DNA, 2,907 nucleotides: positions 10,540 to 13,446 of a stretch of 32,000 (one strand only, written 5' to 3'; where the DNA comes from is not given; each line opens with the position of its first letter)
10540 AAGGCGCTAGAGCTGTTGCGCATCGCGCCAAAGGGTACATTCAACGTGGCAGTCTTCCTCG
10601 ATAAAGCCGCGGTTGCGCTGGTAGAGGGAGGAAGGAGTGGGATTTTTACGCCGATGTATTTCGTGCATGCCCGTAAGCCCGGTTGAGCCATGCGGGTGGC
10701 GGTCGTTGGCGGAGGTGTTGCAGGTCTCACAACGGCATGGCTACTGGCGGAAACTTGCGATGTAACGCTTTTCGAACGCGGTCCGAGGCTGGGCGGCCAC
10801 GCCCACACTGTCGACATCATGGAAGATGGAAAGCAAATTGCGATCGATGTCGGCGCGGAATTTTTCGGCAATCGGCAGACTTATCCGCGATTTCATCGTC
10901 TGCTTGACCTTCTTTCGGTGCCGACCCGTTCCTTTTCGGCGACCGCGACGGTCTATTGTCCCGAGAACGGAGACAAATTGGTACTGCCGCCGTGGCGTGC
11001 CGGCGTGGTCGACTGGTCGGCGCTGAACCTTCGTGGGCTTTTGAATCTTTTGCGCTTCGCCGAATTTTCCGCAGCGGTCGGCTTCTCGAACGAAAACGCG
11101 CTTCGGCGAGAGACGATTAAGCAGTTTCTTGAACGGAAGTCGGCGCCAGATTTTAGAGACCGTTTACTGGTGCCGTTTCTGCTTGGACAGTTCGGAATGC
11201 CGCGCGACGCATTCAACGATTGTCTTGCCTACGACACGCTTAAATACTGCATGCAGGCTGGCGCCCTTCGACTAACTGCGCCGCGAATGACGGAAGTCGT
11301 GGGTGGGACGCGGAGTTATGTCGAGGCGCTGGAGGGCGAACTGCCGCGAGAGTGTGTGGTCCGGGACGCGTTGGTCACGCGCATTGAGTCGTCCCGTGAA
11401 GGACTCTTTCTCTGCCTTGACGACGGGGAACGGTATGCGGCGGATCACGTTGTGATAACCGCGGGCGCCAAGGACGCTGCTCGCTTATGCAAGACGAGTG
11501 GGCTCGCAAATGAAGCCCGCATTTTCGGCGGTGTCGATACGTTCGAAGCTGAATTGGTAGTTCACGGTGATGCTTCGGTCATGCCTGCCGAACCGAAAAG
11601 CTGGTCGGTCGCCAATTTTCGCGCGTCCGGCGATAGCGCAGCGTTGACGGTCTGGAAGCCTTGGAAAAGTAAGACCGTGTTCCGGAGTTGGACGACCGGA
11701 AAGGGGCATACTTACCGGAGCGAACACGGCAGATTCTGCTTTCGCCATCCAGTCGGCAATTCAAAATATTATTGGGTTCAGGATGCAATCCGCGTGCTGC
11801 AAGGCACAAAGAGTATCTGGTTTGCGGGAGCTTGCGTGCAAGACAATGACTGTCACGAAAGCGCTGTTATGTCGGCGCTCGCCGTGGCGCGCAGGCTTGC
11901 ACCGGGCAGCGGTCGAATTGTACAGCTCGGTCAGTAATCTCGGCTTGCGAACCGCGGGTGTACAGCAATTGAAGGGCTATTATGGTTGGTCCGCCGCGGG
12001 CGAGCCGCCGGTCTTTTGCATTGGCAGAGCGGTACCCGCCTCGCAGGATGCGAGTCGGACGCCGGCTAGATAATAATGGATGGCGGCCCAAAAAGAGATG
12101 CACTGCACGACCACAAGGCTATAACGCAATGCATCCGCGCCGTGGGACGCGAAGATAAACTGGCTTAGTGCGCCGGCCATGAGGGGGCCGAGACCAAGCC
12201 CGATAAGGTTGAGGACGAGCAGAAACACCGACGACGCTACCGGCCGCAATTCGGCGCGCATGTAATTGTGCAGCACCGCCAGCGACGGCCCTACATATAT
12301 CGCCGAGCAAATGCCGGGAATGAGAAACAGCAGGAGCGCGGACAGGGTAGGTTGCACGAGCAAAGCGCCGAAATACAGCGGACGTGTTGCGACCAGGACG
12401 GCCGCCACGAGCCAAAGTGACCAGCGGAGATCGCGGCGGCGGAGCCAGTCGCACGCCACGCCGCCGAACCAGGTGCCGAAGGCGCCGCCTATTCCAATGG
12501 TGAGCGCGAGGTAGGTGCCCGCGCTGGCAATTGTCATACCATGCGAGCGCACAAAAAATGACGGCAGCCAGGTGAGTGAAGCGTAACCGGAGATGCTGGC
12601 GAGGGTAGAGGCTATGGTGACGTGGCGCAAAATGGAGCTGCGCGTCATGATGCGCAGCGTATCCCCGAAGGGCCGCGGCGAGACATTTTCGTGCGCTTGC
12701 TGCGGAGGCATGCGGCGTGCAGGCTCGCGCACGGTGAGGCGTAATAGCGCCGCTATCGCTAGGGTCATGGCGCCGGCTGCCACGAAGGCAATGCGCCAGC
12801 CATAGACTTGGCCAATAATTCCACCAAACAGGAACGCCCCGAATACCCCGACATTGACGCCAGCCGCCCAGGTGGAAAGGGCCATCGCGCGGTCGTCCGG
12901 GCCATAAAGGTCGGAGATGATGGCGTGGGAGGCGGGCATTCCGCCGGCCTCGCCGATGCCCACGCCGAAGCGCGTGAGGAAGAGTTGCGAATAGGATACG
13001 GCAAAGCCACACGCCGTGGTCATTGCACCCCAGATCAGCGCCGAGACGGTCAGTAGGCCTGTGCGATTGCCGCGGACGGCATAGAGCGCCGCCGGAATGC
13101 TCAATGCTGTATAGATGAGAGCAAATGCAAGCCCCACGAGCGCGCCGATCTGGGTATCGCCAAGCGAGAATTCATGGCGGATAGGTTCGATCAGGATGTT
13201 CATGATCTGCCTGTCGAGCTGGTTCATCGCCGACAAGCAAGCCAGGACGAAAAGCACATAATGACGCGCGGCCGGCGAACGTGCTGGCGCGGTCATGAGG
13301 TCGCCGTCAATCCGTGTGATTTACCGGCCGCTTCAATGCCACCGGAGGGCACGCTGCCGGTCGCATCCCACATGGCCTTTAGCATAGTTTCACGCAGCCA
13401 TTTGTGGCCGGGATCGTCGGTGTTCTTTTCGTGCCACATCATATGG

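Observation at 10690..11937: COG2907-like FAD oxidoreductase as terminal gene of the sterol operon: unassigned tailoring step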

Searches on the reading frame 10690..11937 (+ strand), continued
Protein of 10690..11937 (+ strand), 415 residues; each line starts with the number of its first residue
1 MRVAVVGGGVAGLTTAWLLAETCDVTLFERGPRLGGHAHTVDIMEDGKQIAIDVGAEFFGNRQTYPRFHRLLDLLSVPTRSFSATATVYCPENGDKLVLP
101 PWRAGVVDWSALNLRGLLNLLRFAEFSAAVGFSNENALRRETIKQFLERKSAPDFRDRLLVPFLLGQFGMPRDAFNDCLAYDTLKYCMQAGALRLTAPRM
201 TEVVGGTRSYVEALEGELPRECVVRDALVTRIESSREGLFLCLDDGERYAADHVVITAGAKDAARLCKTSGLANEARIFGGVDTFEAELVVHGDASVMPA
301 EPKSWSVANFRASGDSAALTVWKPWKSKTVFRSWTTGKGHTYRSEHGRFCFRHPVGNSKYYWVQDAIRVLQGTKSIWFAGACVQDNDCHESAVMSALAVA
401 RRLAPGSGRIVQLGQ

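Call 60: list_cluster_members(proteins=[window:10690-11937:+, window:9658-10686:+, window:8405-9661:+, window:3878-5227:+, window:20837-22090:+, window:11980-13296:-, window:2853-3881:+])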
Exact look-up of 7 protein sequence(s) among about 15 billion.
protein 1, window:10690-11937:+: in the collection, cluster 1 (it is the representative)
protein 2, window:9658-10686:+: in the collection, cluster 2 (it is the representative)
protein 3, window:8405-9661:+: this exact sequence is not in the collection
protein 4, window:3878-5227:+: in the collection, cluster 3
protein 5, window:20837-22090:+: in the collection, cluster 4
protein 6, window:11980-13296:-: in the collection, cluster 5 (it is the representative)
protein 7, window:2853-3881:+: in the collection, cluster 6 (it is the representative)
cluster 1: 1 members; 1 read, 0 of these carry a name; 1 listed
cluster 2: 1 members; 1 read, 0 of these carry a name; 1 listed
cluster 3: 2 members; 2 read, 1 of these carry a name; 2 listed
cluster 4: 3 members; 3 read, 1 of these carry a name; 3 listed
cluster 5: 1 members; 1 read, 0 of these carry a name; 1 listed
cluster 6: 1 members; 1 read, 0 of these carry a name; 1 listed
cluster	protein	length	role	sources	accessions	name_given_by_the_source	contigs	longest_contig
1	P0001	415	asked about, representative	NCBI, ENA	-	-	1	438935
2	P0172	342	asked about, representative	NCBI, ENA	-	-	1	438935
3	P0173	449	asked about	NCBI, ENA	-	-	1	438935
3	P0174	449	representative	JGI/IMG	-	sterol 14alpha-demethylase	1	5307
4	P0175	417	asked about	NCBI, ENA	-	-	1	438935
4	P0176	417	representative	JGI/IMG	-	Na+:H+ antiporter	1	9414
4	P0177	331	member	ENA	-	-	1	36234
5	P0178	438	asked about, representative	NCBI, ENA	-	-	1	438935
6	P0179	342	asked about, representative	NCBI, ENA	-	-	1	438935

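Call 66: search_protein_families(library=pfam, proteins=[L038:8089-9816:+, L089:9393-9890:-, L032:9172-9636:-, L013:3566-4042:+, L010:6275-7099:+], max_evalue=0.01)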
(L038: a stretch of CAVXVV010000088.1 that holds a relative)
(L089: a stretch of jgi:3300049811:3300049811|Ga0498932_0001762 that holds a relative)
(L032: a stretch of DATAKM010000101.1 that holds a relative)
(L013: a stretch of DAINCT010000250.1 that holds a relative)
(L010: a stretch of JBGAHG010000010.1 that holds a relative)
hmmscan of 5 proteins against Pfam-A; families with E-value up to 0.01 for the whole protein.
L038:8089-9816:+ (575 aa): 0 families

L089:9393-9890:- (165 aa): 1 family
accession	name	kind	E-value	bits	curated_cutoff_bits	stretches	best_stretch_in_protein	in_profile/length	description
PF10604.15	Polyketide_cyc2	-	7.9e-05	23.4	27.4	1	14-84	6-77/142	Polyketide cyclase / dehydrase and lipid transport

L032:9172-9636:- (154 aa): 1 family
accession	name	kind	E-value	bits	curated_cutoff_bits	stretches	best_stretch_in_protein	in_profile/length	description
PF04075.20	F420H2_quin_red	-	3.9e-31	108.3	22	1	29-151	8-130/130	F420H(2)-dependent quinone reductase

L013:3566-4042:+ (158 aa): 1 family
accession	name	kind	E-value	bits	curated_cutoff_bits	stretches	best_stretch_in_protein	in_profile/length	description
PF04075.20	F420H2_quin_red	-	1.6e-36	125.7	22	1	30-152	8-130/130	F420H(2)-dependent quinone reductase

L010:6275-7099:+ (274 aa): 1 family
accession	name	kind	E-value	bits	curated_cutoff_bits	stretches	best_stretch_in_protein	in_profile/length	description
PF04657.19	DMT_YdcZ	-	0.00029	21.5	24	1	13-71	26-85/140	Putative inner membrane exporter, YdcZ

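Call 67: search_solved_structures(query=A1, max_evalue=1e-10, show_alignments=1)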
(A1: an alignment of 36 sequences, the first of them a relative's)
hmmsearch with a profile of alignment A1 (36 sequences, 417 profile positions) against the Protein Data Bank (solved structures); distinct sequences matched with E-value up to 1e-10: 8.
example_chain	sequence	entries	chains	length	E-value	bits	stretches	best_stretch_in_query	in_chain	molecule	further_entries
6f7l_A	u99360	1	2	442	6.8e-47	163.5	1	2-405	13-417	Amine oxidase LkcE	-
6f32_A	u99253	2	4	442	7.1e-47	163.4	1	2-405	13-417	Amine oxidase LkcE | LkcE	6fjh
6f7v_A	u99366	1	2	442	1.5e-46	162.4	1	2-405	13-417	LkcE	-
7rt0_A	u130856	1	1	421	1.2e-12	50.7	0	2-79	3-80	4-methylaminobutanoate oxidase (methylamine-forming)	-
3i6d_A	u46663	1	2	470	1.8e-12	50.1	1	3-278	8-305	Protoporphyrinogen oxidase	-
3kve_A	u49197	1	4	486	5e-11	45.3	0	3-47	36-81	L-amino acid oxidase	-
5ts5_A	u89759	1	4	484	6.4e-11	45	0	2-47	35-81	Amine oxidase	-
4e0v_A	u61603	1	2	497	9.2e-11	44.5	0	2-47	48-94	L-amino-acid oxidase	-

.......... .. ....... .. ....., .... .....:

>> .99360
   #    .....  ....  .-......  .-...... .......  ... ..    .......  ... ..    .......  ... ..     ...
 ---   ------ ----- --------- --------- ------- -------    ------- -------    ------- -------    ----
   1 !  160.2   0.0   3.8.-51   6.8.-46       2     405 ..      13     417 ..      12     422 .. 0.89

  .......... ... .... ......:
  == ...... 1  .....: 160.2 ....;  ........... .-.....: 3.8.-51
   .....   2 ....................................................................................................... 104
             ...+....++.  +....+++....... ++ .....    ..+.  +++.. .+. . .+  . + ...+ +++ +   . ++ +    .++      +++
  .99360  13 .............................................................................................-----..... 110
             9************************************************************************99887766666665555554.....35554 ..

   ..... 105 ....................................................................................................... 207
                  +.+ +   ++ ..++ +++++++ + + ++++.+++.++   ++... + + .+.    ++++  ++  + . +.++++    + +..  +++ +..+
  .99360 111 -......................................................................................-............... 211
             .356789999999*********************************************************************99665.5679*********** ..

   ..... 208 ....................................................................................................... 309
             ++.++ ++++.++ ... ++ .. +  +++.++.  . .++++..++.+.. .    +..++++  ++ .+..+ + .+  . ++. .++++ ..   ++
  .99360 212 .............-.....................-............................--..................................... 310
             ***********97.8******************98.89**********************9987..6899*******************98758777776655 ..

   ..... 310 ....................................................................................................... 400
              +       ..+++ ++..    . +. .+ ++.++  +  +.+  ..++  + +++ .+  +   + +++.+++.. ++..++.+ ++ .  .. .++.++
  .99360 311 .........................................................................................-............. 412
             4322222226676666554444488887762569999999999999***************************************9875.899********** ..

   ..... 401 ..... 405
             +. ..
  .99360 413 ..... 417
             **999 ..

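Call 68: find_encoding_contigs(protein=P0131, flank=10000, max_places=2)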
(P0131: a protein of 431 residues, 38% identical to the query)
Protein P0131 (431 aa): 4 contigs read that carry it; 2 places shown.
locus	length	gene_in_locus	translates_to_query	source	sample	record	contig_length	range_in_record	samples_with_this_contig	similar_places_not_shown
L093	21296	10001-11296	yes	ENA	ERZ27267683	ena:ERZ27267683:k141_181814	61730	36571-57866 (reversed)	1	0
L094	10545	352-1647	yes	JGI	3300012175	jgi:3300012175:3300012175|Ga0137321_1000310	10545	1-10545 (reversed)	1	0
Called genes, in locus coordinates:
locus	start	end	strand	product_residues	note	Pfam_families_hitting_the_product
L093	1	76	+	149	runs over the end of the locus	PF00392:GntR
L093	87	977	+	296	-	PF00005:ABC_tran, PF13304:AAA_21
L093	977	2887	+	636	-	PF12679:ABC2_membrane_2, PF10920:DUF2705 (weak)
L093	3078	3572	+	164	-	PF07883:Cupin_2, PF02311:AraC_binding (weak), PF05899:Cupin_3 (weak)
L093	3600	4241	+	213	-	PF01596:Methyltransf_3, PF13578:Methyltransf_24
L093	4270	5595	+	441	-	-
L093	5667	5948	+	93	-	PF04248:NTP_transf_9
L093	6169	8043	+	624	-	PF00069:Pkinase, PF01636:APH (faint), PF07714:PK_Tyr_Ser-Thr, PF09925:DUF2157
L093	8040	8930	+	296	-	PF16106:DUF4824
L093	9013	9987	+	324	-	PF00561:Abhydrolase_1, PF12146:Hydrolase_4 (weak)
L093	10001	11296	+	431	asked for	PF01266:DAO (weak), PF01593:Amino_oxidase, PF13450:NAD_binding_8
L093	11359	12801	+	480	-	PF00155:Aminotran_1_2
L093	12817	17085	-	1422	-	PF00801:PKD, PF18911:PKD_4, PF22352:K319L-like_PKD (faint), PF18911:PKD_4, PF00801:PKD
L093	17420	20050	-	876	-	PF13620:CarboxypepD_reg, PF13715:CarbopepD_reg_2 (weak), PF17210:SdrD_B (weak), PF07715:Plug, PF00593:TonB_dep_Rec_b-barrel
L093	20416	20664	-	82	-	-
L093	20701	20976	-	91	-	-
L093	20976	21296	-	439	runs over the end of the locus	PF00324:AA_permease, PF13520:AA_permease_2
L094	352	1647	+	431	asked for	PF01266:DAO (weak), PF01593:Amino_oxidase, PF13450:NAD_binding_8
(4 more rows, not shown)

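Call 79: search_protein_representatives(alignment_id=A2)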
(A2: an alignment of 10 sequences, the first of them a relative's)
Query: 10 sequences, 417 profile positions. Proteins with E-value up to 0.001 (for the whole library): 7229; up to 1e-10: 2650; up to 1e-30: 348. The best 150 are listed.
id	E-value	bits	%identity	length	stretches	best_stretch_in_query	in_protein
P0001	6.9e-222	753.6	-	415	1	1-416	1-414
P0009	2.7e-172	590.2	-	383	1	10-414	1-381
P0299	5.9e-124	431.0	-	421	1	1-416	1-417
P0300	4.3e-116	405.1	-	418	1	1-405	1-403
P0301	6.4e-116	404.5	-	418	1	1-416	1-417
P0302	4.1e-98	345.8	-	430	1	2-416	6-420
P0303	3.5e-94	332.9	-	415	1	1-416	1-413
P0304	9.6e-94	331.4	-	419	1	1-415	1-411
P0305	1.0e-93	331.3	-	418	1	1-415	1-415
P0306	1.4e-91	324.3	-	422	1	1-415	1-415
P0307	2.1e-90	320.4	-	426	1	1-416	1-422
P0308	1.0e-89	318.2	-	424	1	1-416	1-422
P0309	1.9e-89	317.3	-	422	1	1-415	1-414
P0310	3.6e-89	316.4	-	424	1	1-413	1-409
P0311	7.3e-89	315.4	-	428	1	1-416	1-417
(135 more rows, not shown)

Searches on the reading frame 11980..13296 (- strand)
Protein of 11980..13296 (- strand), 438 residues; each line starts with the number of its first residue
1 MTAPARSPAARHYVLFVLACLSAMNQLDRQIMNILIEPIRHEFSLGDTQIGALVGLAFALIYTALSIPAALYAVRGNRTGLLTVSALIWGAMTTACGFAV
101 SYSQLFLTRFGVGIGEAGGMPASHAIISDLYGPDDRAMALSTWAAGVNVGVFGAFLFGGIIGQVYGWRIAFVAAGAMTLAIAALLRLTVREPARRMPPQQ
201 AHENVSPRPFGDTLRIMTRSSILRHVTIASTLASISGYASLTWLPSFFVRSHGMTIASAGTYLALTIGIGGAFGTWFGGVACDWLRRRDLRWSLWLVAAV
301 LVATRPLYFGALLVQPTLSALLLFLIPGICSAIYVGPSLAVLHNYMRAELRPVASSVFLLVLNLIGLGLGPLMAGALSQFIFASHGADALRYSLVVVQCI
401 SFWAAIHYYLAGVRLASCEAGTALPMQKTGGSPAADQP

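Call 40: search_protein_families(library=pfam, proteins=[window:11980-13296:-], max_evalue=0.0001)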
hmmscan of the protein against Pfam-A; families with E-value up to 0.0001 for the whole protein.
window:11980-13296:- (438 aa): 2 families
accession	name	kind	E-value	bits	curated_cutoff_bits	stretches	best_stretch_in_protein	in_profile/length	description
PF07690.21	MFS_1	-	3.1e-42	145.2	33.4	1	18-371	1-347/347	Major Facilitator Superfamily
PF05977.19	MFS_3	-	3.2e-05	23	27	1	52-330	48-320/524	Transmembrane secretion effector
